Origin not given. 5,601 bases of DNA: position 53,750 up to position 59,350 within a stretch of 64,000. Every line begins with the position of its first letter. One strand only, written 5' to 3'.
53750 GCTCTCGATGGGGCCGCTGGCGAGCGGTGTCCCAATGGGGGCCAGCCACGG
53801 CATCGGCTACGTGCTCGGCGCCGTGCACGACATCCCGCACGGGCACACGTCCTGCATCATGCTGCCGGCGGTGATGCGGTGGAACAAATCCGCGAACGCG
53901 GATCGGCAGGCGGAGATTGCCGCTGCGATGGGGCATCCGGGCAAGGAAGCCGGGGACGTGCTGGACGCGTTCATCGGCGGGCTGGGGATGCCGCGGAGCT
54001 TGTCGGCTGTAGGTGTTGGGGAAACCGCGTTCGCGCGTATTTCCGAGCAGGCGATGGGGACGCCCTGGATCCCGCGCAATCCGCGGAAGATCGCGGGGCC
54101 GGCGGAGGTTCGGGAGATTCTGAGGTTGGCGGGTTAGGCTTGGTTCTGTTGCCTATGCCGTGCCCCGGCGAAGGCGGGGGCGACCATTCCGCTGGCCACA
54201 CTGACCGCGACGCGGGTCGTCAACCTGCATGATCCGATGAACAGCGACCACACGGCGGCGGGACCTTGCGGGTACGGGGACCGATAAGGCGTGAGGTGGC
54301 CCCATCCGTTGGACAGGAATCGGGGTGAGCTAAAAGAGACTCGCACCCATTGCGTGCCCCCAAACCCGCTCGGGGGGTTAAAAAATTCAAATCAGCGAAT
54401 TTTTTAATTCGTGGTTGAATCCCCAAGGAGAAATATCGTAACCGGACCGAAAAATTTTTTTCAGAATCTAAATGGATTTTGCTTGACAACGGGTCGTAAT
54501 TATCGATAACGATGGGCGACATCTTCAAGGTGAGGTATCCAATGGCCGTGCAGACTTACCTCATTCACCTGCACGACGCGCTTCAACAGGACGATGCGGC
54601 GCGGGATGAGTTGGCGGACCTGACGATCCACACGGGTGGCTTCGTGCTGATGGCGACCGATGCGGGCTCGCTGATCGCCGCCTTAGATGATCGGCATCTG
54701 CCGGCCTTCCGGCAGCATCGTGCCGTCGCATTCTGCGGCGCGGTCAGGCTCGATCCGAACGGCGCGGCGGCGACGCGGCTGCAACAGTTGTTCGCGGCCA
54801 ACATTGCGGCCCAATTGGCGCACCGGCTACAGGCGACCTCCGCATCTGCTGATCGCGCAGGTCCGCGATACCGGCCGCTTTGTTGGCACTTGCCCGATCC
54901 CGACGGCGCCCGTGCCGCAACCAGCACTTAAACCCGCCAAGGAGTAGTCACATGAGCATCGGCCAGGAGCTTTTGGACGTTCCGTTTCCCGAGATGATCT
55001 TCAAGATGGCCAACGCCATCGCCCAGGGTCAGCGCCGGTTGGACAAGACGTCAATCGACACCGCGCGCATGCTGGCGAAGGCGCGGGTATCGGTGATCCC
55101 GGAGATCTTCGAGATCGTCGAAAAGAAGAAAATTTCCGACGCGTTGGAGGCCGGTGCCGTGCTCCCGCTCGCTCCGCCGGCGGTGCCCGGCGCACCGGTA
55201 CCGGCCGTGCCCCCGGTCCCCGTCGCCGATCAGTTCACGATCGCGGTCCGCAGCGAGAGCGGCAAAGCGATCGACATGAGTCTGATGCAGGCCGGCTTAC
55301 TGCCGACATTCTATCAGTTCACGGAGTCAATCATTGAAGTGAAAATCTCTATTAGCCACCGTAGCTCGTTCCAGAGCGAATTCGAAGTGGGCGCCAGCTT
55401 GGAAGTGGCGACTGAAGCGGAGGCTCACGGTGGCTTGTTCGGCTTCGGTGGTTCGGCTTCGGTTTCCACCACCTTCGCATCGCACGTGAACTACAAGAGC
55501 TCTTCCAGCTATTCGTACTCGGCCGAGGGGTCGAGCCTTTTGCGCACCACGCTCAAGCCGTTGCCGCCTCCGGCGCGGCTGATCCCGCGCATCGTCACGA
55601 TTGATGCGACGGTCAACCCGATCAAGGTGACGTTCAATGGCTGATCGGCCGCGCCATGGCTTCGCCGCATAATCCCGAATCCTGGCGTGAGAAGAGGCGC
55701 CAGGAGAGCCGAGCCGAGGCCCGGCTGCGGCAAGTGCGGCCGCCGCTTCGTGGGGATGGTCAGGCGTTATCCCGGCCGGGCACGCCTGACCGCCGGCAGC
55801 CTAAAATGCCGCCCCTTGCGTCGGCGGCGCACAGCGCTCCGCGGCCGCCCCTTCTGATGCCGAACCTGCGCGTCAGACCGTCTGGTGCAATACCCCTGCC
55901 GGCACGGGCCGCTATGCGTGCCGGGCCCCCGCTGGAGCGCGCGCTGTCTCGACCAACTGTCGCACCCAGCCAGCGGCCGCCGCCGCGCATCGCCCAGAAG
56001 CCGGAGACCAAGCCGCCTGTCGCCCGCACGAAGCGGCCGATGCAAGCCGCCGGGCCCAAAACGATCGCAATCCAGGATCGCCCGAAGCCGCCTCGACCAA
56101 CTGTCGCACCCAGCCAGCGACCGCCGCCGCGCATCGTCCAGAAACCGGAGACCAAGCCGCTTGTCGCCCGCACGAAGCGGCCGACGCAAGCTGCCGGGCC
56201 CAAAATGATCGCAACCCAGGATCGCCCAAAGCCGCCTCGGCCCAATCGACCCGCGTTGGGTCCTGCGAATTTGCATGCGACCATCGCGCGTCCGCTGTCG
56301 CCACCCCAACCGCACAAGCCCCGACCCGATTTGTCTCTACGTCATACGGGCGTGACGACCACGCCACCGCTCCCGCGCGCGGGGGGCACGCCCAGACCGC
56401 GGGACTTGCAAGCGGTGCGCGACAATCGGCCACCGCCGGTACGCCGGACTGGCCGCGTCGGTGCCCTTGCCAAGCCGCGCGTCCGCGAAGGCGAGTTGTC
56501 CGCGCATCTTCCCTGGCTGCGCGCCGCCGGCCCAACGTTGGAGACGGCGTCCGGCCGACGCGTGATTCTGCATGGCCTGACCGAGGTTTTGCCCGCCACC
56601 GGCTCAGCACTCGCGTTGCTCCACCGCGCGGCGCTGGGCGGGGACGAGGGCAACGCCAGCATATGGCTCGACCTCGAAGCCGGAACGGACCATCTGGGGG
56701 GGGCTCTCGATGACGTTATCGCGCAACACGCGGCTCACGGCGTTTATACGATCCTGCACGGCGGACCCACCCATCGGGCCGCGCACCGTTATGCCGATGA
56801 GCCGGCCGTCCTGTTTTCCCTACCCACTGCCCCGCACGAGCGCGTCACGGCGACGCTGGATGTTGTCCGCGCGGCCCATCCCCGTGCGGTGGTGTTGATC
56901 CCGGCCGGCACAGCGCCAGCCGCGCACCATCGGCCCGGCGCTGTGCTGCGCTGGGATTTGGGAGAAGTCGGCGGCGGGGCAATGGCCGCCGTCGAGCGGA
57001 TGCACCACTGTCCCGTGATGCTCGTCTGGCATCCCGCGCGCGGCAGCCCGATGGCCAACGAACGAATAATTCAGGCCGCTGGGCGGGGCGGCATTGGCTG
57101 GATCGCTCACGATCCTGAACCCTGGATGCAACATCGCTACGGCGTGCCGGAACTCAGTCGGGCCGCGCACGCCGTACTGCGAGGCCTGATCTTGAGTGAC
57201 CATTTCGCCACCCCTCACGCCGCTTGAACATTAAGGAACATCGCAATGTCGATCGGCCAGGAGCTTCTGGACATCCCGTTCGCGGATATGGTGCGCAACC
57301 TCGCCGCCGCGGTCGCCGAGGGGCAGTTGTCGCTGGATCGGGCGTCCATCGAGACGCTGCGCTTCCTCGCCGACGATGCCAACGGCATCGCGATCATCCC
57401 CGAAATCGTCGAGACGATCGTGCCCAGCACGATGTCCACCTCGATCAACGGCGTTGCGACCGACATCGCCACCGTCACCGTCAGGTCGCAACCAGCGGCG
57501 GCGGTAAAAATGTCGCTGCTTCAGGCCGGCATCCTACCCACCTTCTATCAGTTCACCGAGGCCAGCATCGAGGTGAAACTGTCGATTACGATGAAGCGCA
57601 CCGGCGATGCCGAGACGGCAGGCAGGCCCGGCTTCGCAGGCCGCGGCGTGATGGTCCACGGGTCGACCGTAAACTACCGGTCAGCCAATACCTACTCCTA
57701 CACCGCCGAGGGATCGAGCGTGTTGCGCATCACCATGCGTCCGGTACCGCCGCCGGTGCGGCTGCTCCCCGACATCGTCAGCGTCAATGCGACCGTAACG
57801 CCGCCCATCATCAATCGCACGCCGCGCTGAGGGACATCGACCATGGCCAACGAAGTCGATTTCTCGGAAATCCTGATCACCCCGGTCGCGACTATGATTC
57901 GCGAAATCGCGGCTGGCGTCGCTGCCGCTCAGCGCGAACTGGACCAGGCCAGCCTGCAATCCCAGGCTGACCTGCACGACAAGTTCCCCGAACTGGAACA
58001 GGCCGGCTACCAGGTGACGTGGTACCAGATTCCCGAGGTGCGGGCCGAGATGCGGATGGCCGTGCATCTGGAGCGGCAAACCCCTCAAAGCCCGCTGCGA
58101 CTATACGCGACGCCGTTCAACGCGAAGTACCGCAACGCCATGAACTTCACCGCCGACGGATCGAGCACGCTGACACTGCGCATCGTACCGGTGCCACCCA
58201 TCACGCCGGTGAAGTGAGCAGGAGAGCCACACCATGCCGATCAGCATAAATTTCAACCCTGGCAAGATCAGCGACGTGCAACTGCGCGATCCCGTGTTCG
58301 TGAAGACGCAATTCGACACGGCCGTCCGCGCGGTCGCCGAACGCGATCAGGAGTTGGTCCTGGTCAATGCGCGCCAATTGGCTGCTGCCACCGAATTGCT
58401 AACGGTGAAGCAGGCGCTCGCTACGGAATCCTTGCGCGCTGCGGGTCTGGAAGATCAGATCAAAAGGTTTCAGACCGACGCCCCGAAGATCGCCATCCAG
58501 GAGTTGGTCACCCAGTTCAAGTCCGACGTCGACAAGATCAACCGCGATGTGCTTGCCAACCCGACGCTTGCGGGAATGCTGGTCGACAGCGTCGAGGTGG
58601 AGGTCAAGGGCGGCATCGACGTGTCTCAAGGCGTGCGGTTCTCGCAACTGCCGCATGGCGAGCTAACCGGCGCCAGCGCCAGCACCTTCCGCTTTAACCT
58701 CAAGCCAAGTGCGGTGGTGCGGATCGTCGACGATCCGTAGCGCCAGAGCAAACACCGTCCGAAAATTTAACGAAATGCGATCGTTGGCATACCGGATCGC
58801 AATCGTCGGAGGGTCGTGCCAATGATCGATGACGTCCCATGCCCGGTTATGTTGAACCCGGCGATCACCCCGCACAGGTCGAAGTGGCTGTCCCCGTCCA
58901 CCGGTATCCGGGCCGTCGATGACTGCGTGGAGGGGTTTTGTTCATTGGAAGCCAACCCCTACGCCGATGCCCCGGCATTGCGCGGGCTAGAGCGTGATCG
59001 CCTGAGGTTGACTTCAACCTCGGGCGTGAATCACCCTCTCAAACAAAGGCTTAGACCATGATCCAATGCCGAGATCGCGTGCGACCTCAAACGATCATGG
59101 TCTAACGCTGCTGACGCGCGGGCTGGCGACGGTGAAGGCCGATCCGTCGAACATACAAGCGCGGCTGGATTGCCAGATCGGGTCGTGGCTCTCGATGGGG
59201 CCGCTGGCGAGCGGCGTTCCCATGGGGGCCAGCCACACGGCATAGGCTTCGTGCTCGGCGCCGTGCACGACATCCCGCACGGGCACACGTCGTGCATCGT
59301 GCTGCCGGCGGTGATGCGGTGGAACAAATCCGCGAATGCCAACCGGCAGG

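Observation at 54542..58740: Six-gene accessory operon built around a paralogous family of uncharacterised small proteins: best candidate for a new system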

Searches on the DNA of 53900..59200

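Call 87: search_rna_families(source=window, start=53900, end=59200, threshold=evalue, max_evalue=1)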
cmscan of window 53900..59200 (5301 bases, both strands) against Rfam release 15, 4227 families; matches with E-value up to 1: 0.
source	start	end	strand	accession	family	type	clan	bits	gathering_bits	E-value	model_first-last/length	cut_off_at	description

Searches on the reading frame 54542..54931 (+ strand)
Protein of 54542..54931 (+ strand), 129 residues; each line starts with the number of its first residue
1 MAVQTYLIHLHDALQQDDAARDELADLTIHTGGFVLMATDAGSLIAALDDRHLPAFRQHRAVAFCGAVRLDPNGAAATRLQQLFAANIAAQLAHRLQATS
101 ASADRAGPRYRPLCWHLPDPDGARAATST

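Call 3: search_protein_families(library=pfam, proteins=[window:54542-54931:+], max_evalue=1)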
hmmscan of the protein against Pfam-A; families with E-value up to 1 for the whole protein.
window:54542-54931:+ (129 aa): 0 families

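Call 4: search_protein_families(library=ncbifam, proteins=[window:54542-54931:+], max_evalue=1)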
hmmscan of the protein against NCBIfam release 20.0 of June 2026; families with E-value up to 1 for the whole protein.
window:54542-54931:+ (129 aa): 0 families

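Call 8: search_protein_families(library=padloc, proteins=[window:54542-54931:+], max_evalue=1)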
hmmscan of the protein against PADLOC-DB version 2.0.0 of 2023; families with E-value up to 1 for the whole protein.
window:54542-54931:+ (129 aa): 0 families

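Call 9: search_protein_families(library=phrogs, proteins=[window:54542-54931:+], max_evalue=1)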
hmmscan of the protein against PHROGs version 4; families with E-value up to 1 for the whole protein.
window:54542-54931:+ (129 aa): 1 family
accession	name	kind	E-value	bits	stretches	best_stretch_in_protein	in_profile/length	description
phrog_31165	-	unknown function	0.099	13.9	1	35-86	62-114/117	-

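Call 51: search_solved_structures(query=A6, max_evalue=10, show_alignments=2)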
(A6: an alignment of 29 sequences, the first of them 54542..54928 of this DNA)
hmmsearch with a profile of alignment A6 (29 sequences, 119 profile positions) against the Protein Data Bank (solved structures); distinct sequences matched with E-value up to 10: 1.
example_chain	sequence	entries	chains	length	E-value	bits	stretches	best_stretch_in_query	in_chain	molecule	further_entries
4iqg_C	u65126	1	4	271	0.26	14.6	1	3-86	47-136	Short-chain dehydrogenase/reductase SDR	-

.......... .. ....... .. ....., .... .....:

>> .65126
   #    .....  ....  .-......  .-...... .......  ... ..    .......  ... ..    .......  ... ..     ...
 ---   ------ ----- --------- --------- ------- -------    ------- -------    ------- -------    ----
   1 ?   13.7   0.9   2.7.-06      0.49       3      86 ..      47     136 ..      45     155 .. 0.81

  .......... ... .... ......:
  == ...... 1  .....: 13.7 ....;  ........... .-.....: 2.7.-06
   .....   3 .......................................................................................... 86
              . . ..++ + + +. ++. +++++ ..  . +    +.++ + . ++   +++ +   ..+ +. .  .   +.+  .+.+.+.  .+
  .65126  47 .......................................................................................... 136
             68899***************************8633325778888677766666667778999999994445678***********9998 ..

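Call 89: search_protein_families(library=pfam, alignment_id=A6, max_evalue=0.05)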
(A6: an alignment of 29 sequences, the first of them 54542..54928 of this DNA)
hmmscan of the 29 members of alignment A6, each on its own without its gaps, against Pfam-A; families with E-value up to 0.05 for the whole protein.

A. member 1, window:54542-54928:+ (129 aa): 0 families

B. families by the number of members that match (of 29 scanned): 1 family
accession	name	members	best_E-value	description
PF12697.13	Abhydrolase_6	1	0.018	Alpha/beta hydrolase family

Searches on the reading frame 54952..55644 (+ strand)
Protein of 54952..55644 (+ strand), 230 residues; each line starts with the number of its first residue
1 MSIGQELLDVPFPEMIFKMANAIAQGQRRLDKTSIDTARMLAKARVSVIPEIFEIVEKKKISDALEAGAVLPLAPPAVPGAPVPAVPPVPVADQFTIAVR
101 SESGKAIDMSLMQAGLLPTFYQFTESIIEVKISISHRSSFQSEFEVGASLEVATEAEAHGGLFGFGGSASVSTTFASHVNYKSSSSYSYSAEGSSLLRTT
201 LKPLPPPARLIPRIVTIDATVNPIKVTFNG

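Call 3: search_protein_families(library=pfam, proteins=[window:54952-55644:+], max_evalue=1)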
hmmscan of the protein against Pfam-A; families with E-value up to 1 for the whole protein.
window:54952-55644:+ (230 aa): 0 families

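Call 4: search_protein_families(library=ncbifam, proteins=[window:54952-55644:+], max_evalue=1)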
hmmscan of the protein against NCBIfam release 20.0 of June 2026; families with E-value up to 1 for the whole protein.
window:54952-55644:+ (230 aa): 0 families

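Call 8: search_protein_families(library=padloc, proteins=[window:54952-55644:+], max_evalue=1)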
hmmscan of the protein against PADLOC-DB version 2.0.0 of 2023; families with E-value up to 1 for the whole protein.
window:54952-55644:+ (230 aa): 0 families

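Call 9: search_protein_families(library=phrogs, proteins=[window:54952-55644:+], max_evalue=1)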
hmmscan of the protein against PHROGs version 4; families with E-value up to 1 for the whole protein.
window:54952-55644:+ (230 aa): 2 families
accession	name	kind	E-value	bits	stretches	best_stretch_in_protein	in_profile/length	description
phrog_27827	-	unknown function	0.0031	17.9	1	63-125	128-191/253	-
phrog_6443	-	unknown function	0.11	13.5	1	31-71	16-56/96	-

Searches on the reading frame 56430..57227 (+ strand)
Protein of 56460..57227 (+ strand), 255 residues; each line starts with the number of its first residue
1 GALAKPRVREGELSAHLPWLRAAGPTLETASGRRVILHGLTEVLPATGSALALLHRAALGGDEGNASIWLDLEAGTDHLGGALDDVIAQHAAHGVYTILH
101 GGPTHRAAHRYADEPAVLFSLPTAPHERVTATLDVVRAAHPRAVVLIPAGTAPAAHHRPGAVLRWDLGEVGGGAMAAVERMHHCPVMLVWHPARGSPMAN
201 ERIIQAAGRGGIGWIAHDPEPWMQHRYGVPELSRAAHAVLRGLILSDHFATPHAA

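Call 21: find_homologous_proteins(query=window:56460-57227:+, max_evalue=0.001)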
Query window:56460-57227:+ (255 aa): 1 proteins with E <= 0.001 among 8000 candidates.
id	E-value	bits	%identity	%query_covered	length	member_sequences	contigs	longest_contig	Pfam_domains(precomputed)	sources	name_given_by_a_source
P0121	2.6e-50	190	50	96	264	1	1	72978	-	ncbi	ncbi:hypothetical protein, partial [Plastoroseomonas arctica]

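Call 44: search_solved_structures(query=A4, max_evalue=1, show_alignments=2)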
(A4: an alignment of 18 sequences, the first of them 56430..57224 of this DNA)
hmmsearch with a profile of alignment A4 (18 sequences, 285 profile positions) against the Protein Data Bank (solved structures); distinct sequences matched with E-value up to 1: 49.
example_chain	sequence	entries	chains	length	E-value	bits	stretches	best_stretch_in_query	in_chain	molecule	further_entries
4hty_A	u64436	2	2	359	6.5e-16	61.7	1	25-181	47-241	Cellulase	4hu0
8bn7_CCC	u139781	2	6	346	6.8e-14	55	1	18-182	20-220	Cellulase, putative, cel5C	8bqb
2cks_A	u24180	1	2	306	2.7e-10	43.2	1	32-242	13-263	ENDOGLUCANASE E-5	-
2ckr_A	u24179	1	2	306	7.2e-10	41.8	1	32-242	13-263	ENDOGLUCANASE E-5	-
6gjf_A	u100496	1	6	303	1.1e-09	41.2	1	30-224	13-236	ENDOGLUCANASE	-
4xzw_A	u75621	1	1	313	3.2e-09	39.7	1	30-223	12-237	endo-glucanase chimera C10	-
8fc0_A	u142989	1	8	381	2.4e-08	36.8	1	29-146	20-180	CelE2 (Fragment)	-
6jyz_A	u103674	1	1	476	3.2e-08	36.4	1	24-147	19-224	Putative secreted endoglycosylceramidase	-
3pzt_A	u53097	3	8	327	1.4e-07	34.3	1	30-224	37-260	Endoglucanase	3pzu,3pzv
4xzb_A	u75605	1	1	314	2.8e-07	33.3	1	30-242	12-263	CelA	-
5wh8_A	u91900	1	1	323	5e-06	29.2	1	30-198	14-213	Putative carbohydrate-active enzyme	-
5i2u_A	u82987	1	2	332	2.1e-05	27.2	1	30-219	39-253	Cellulase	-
4tuf_A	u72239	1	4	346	5.1e-05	25.9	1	34-150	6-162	Major extracellular endoglucanase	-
9wcc_A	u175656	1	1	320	8.5e-05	25.2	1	30-220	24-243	AABGIC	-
1wky_A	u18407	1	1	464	0.00018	24.1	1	32-101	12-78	endo-beta-1,4-Mannanase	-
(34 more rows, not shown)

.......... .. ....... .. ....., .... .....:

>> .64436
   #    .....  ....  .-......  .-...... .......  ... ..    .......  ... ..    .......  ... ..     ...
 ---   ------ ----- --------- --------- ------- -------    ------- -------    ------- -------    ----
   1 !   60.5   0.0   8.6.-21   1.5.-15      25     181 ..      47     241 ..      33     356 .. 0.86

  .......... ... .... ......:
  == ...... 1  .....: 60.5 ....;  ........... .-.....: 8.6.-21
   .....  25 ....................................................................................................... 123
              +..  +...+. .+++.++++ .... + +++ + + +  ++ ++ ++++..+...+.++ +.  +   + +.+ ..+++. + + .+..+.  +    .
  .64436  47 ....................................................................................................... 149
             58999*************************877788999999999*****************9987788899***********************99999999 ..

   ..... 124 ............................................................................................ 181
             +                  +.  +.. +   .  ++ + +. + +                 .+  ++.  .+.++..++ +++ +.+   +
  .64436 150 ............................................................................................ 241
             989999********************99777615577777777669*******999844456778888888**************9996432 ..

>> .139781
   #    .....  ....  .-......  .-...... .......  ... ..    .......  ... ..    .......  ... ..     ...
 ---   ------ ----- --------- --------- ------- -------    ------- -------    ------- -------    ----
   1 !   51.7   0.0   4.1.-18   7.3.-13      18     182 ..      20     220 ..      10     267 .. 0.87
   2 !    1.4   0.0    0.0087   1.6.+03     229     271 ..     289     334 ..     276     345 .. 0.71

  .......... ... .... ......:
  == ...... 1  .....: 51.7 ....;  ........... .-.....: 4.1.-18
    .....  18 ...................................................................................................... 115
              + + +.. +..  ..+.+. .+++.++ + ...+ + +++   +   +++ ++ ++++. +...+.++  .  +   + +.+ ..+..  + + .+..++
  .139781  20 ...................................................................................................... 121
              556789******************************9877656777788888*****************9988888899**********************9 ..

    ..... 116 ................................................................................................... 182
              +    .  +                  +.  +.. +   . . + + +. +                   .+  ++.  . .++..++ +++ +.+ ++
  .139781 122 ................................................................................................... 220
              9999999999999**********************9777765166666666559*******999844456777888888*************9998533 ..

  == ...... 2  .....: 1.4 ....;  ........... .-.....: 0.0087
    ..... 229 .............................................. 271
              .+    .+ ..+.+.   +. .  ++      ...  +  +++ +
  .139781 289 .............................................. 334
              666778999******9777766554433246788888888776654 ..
